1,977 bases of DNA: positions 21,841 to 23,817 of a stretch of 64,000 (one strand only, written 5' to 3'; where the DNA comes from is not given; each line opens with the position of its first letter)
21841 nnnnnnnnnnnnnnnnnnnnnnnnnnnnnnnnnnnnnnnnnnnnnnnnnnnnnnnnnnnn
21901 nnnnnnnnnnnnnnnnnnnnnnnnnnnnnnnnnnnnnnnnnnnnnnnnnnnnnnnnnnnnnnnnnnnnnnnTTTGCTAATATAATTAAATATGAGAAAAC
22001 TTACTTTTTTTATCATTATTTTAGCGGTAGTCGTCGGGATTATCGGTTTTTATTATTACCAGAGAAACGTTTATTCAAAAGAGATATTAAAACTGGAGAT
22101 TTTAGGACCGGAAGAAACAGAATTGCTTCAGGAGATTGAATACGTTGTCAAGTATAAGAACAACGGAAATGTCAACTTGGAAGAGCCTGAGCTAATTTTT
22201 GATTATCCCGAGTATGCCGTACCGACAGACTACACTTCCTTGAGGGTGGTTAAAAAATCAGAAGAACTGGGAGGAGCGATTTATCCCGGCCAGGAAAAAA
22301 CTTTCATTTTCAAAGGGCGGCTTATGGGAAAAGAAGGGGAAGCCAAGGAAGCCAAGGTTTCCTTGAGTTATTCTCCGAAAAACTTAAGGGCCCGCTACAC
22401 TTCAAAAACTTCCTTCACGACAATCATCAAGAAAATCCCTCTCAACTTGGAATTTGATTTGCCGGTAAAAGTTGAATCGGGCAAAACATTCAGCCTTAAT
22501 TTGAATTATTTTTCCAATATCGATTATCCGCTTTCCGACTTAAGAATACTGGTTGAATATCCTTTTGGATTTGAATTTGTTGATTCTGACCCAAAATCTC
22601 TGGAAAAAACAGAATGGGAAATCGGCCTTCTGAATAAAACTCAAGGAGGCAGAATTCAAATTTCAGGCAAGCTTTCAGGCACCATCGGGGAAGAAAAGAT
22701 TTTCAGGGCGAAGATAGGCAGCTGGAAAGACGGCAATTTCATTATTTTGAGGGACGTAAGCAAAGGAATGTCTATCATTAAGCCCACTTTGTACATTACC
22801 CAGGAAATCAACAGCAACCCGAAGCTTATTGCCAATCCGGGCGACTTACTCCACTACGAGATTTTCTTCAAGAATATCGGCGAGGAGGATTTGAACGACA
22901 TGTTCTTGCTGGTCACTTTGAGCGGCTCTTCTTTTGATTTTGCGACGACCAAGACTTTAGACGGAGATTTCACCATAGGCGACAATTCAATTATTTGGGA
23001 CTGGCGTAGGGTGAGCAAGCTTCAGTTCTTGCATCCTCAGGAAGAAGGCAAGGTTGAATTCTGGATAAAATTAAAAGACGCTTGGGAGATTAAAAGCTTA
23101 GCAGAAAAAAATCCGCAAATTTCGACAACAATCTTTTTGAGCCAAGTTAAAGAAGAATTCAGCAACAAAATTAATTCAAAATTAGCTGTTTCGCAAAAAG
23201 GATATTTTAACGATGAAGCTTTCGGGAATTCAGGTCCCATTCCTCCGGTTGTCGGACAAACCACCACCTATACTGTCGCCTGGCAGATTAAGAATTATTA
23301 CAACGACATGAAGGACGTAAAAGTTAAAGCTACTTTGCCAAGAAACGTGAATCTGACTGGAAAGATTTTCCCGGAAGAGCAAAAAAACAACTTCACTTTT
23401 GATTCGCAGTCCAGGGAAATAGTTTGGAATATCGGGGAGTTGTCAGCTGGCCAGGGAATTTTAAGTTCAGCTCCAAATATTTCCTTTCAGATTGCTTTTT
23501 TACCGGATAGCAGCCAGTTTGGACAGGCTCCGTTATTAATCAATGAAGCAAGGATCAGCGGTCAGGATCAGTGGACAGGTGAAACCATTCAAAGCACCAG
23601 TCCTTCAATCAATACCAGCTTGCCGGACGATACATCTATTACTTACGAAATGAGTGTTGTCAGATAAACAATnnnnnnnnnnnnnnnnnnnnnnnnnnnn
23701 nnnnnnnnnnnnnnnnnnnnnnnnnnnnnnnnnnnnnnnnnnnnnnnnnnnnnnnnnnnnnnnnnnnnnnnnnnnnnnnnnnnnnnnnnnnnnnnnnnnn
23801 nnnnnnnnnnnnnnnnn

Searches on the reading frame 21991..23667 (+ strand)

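Call 72: search_protein_families(library=pfam, proteins=[window:21991-23667:+], max_evalue=0.00001)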
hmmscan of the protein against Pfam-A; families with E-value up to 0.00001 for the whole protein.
window:21991-23667:+ (558 aa): 1 family
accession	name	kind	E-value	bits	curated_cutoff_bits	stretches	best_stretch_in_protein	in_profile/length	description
PF24595.1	DUF7619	-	8.8e-08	32.7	27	0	278-376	13-116/133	Domain of unknown function (DUF7619)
